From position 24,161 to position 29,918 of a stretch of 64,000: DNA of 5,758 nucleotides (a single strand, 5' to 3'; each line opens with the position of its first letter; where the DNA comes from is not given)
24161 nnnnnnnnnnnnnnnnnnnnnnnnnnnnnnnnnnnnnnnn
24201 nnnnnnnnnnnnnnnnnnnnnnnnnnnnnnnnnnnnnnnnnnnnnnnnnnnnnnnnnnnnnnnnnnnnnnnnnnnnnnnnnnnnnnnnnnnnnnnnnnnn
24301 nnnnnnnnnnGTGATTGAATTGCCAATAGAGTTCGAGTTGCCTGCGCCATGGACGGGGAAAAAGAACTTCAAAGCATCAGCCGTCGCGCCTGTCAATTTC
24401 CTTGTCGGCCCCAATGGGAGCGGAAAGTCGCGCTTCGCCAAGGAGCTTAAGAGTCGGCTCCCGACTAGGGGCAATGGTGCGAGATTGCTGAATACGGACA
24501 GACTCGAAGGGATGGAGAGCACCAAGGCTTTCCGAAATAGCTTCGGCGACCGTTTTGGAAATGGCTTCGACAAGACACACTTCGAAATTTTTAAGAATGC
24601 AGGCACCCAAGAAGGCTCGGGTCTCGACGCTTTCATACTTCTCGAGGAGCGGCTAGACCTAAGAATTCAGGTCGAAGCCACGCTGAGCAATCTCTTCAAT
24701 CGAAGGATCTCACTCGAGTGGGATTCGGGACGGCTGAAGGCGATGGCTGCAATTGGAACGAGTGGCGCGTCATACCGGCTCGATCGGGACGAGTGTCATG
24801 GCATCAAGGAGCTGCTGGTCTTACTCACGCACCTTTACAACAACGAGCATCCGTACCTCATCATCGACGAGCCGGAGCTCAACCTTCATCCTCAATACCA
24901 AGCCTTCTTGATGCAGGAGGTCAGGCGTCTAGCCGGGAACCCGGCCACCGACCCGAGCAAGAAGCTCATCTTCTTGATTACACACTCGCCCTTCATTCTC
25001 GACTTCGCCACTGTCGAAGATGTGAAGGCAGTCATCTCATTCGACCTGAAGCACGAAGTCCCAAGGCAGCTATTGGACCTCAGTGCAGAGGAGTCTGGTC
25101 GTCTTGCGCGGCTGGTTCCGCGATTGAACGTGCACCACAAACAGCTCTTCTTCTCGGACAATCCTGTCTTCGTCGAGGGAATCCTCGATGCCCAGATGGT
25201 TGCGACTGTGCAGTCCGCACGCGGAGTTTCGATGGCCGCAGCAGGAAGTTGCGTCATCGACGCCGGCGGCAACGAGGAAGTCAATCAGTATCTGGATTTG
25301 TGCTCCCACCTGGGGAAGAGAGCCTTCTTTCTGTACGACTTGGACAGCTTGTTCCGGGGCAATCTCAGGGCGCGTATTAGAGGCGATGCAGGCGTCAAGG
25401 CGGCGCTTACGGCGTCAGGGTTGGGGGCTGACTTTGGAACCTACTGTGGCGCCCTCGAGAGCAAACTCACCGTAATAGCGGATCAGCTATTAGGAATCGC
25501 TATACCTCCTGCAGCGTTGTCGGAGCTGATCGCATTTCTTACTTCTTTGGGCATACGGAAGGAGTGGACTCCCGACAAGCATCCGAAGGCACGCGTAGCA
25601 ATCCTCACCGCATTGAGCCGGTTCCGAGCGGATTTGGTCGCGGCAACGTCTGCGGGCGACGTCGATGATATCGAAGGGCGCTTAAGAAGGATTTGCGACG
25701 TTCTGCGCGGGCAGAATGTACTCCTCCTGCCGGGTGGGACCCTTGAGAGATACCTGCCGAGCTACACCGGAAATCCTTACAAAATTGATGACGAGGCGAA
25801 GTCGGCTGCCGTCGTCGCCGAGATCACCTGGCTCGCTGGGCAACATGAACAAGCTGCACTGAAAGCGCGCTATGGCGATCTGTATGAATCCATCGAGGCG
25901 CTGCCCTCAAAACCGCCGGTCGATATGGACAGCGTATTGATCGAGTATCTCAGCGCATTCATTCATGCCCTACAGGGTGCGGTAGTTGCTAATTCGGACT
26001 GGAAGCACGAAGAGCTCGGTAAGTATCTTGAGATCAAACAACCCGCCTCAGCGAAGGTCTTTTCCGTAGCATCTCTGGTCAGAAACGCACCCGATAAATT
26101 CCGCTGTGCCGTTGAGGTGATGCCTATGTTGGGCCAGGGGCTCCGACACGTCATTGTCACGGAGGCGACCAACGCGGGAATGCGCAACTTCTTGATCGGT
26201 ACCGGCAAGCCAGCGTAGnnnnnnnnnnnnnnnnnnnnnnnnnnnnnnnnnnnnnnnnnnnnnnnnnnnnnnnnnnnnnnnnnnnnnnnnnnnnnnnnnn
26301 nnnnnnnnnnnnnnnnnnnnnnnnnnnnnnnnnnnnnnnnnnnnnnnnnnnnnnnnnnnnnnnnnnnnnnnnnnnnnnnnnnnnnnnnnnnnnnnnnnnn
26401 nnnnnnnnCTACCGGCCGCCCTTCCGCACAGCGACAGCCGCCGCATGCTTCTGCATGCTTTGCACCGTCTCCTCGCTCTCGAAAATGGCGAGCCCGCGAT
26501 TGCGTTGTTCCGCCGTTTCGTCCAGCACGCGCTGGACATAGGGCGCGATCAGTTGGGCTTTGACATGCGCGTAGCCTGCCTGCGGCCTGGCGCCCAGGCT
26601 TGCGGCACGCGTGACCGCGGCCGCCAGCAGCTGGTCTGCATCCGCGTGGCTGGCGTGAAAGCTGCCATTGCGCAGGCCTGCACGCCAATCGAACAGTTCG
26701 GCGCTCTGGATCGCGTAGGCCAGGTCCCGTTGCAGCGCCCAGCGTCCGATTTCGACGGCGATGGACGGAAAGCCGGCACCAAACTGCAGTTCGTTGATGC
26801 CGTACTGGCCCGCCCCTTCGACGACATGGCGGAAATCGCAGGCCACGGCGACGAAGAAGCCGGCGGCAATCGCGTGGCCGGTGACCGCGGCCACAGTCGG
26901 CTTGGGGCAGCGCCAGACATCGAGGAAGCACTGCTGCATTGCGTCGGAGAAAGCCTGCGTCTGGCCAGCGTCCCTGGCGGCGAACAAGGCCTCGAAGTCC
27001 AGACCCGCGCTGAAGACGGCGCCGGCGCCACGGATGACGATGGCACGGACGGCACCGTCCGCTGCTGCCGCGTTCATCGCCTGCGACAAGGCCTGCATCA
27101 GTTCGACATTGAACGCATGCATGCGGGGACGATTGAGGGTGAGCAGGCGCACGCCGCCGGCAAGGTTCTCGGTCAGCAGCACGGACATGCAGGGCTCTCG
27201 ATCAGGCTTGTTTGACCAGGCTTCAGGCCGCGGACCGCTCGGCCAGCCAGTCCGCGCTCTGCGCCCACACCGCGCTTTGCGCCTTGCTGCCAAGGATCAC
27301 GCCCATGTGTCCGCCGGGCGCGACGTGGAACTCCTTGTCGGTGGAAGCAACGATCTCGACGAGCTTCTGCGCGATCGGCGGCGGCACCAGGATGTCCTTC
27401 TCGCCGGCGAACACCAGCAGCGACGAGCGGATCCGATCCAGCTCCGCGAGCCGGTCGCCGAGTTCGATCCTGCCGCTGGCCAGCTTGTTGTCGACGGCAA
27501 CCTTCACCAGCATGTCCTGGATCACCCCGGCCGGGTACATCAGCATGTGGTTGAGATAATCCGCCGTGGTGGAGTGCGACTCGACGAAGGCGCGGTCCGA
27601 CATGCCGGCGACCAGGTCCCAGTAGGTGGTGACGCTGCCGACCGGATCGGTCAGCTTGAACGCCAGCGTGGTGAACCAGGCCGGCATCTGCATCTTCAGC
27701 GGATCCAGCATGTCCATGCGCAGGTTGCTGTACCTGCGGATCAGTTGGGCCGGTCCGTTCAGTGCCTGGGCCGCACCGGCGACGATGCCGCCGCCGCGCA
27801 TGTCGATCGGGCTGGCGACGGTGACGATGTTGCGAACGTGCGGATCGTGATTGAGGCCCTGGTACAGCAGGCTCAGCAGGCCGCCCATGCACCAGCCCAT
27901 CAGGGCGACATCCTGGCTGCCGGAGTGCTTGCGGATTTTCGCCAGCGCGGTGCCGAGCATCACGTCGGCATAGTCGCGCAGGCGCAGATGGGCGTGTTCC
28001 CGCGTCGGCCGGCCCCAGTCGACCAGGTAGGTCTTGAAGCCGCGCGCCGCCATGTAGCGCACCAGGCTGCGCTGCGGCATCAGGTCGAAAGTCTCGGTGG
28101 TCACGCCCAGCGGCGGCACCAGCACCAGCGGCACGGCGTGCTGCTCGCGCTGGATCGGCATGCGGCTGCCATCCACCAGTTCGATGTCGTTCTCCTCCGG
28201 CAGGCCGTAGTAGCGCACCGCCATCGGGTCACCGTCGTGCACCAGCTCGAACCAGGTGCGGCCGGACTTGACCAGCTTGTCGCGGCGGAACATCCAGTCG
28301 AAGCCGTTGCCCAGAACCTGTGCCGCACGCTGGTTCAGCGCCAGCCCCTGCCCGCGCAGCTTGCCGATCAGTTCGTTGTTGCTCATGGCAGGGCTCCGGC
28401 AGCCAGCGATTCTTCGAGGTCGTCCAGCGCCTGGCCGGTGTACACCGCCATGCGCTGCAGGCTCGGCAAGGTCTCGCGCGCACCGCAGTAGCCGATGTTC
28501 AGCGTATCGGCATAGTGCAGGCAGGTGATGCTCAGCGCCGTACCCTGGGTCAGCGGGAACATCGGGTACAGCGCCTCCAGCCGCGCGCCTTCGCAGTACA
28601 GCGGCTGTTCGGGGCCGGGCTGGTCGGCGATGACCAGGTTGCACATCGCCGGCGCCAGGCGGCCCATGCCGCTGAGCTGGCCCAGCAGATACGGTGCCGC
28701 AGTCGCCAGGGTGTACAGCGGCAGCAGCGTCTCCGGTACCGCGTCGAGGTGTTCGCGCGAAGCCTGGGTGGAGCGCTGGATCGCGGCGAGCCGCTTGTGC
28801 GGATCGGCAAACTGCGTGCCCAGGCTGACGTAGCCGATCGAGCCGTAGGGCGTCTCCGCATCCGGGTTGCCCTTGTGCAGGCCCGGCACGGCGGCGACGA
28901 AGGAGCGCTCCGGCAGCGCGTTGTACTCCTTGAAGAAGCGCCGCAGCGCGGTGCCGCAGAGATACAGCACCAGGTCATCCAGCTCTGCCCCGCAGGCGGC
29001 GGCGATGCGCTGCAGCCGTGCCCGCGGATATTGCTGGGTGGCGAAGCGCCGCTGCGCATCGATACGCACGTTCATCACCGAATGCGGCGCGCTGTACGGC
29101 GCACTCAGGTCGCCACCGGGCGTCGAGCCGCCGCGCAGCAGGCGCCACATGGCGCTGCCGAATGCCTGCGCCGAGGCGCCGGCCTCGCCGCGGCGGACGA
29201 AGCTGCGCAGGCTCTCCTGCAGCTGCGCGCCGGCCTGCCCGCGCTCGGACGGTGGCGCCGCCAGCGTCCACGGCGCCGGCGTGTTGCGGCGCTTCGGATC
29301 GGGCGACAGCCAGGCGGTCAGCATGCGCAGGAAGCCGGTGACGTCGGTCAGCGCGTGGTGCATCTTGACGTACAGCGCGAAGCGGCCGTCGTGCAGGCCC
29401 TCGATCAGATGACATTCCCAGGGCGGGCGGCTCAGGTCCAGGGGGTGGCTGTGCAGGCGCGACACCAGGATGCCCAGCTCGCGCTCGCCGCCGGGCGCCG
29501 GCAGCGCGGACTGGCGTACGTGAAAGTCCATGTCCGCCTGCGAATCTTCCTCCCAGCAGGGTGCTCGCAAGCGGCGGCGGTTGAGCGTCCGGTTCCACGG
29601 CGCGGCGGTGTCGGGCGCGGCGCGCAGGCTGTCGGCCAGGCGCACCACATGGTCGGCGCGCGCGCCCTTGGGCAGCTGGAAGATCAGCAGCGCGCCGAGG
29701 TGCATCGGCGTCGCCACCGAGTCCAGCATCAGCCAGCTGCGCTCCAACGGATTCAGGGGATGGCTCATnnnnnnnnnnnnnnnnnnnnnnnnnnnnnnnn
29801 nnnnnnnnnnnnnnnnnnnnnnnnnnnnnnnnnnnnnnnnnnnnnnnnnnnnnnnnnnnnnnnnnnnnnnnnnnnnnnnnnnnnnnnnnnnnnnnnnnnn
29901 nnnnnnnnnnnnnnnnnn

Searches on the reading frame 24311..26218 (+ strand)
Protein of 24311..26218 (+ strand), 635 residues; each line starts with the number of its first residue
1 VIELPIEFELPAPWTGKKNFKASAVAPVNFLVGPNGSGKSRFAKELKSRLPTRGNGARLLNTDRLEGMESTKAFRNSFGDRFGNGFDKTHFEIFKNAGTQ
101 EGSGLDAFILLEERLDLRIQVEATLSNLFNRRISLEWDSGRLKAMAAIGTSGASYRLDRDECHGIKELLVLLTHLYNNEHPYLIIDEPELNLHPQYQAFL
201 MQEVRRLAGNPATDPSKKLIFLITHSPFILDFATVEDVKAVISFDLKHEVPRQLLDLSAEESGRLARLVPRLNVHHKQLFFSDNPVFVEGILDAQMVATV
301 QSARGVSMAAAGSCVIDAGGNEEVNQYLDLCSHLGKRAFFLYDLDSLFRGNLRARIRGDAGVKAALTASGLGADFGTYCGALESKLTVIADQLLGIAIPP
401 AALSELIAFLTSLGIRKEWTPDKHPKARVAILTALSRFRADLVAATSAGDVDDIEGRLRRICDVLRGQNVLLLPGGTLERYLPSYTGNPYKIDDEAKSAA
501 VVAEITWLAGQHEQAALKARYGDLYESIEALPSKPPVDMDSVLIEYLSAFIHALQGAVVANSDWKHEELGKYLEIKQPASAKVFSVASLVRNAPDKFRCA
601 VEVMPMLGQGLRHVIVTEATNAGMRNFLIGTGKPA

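Call 19: search_protein_families(library=pfam, proteins=[window:24311-26218:+], max_evalue=0.001)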
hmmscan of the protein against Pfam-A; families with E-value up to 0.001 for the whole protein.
window:24311-26218:+ (635 aa): 5 families
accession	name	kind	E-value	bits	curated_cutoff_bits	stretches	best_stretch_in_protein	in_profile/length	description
PF13304.12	AAA_21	-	3.5e-13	50.7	27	1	164-231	241-304/304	AAA domain, putative AbiEii toxin, Type IV TA system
PF13175.12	AAA_15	-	4.8e-11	43.3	32.1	1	163-229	303-373/374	AAA ATPase domain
PF20469.4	OLD-like_TOPRIM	-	1.7e-09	38.5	23.2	1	280-345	1-67/67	Overcoming lysogenization defect protein-like, TOPRIM domain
PF13401.12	AAA_22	-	0.00011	23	27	0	30-130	9-109/130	AAA domain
PF06414.18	Zeta_toxin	-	0.00024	21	22.3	0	20-63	10-52/199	Zeta toxin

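Call 63: search_protein_families(library=padloc, proteins=[window:24311-26218:+], max_evalue=0.001)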
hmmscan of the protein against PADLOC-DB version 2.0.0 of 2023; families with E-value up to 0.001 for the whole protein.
window:24311-26218:+ (635 aa): 77 families (the best 25 are shown)
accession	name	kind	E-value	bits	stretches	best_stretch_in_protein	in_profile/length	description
PDLC00096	GajA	-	3.7e-17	60.3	1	169-330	278-433/630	AAA ATPase domain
PDLC02358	Old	-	7e-15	52.8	1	181-353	286-456/578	Old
PDLC02915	ATPase-Toprim_I-B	-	7.1e-15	52.8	1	169-294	243-360/623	-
PDLC00067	GajA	-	2.3e-14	50.8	1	178-356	303-471/604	AAA ATPase domain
PDLC02980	AriA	-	2.5e-14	52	1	164-231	241-304/304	-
PDLC02979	AriA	-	4.3e-14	51.1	1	161-230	300-373/373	-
PDLC00071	GajA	-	9.6e-14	49.1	1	179-319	273-409/588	AAA ATPase domain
PDLC00064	GajA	-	1.2e-12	45.6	1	177-330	123-274/464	AAA ATPase domain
PDLC00091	GajA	-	8.8e-12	42.6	1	180-298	297-407/627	AAA ATPase domain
PDLC00303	PtuA1|PtuA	-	1.3e-11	42.2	2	167-237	226-289/386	AAA ATPase domain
PDLC00070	GajA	-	2.5e-11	40.9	1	177-346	288-450/596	AAA ATPase domain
PDLC00065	GajA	-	1.8e-10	38.3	1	183-346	337-506/670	AAA ATPase domain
PDLC04182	HEC-01A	-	3.8e-10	37.3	1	167-239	292-360/406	-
PDLC00088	GajA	-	5.4e-10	37.6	1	183-347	37-212/372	AAA ATPase domain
PDLC00099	GajA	-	6.7e-10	36.5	1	169-320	289-430/626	AAA ATPase domain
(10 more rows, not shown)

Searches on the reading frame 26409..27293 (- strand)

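Call 63: search_protein_families(library=padloc, proteins=[window:26409-27293:-], max_evalue=0.001)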
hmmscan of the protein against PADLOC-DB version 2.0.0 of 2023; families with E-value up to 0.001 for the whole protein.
window:26409-27293:- (294 aa): 0 families

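Call 67: search_protein_families(library=pfam, proteins=[window:26409-27293:-], max_evalue=0.0001)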
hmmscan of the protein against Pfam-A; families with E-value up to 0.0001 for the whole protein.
window:26409-27293:- (294 aa): 2 families
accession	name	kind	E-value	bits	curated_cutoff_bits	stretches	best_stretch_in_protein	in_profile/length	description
PF00378.25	ECH_1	-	4.7e-30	105.2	27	1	46-278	4-234/251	Enoyl-CoA hydratase/isomerase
PF16113.10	ECH_2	-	1.2e-14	55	27.2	1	48-159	1-116/335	Enoyl-CoA hydratase/isomerase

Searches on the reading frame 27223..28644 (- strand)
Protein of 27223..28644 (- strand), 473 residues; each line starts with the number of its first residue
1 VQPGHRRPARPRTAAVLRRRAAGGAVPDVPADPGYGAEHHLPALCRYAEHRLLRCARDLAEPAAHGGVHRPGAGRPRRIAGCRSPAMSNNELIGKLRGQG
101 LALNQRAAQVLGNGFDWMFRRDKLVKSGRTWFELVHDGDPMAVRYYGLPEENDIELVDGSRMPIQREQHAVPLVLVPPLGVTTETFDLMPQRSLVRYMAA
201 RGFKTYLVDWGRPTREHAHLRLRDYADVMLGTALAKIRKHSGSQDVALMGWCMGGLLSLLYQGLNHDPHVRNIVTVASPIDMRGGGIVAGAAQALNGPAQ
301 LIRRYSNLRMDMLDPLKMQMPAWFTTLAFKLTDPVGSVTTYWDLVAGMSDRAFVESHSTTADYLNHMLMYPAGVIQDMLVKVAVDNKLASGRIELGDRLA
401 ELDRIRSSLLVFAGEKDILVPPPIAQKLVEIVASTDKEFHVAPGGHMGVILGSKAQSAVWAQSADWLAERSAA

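Call 19: search_protein_families(library=pfam, proteins=[window:27223-28644:-], max_evalue=0.001)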
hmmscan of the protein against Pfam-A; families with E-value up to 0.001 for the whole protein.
window:27223-28644:- (473 aa): 3 families
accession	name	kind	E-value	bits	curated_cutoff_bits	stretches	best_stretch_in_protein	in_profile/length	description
PF00561.26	Abhydrolase_1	-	4.4e-15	56.5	25.8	1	191-278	16-102/245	alpha/beta hydrolase fold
PF12146.15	Hydrolase_4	-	1.4e-13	51.1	27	1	194-445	23-230/239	Serine aminopeptidase, S33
PF12697.13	Abhydrolase_6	-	7.9e-10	40.2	26.3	1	173-447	1-205/217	Alpha/beta hydrolase family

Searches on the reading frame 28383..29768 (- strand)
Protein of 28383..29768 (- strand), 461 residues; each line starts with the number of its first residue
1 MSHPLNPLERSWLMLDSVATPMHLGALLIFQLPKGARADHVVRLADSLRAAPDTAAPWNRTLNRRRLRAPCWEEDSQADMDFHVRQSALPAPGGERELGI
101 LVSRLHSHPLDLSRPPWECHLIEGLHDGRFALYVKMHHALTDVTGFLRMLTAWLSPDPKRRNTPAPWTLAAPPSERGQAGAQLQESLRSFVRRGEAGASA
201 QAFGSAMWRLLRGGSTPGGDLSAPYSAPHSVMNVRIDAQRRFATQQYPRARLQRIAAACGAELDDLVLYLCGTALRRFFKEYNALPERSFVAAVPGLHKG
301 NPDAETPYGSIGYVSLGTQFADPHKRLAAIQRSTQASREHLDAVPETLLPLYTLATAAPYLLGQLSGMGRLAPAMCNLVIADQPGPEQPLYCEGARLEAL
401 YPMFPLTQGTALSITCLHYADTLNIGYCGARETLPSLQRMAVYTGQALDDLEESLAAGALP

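Call 19: search_protein_families(library=pfam, proteins=[window:28383-29768:-], max_evalue=0.001)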
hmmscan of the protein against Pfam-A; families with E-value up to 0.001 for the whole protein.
window:28383-29768:- (461 aa): 2 families
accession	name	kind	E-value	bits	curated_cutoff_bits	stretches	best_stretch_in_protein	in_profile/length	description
PF03007.21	WS_DGAT_cat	-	7.8e-63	213.1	23.6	1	5-267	1-263/263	Wax ester synthase/diacylglycerol acyltransferase catalytic domain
PF06974.18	WS_DGAT_C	-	1.4e-22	80.7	20.7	1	314-451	10-144/145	WS/DGAT C-terminal domain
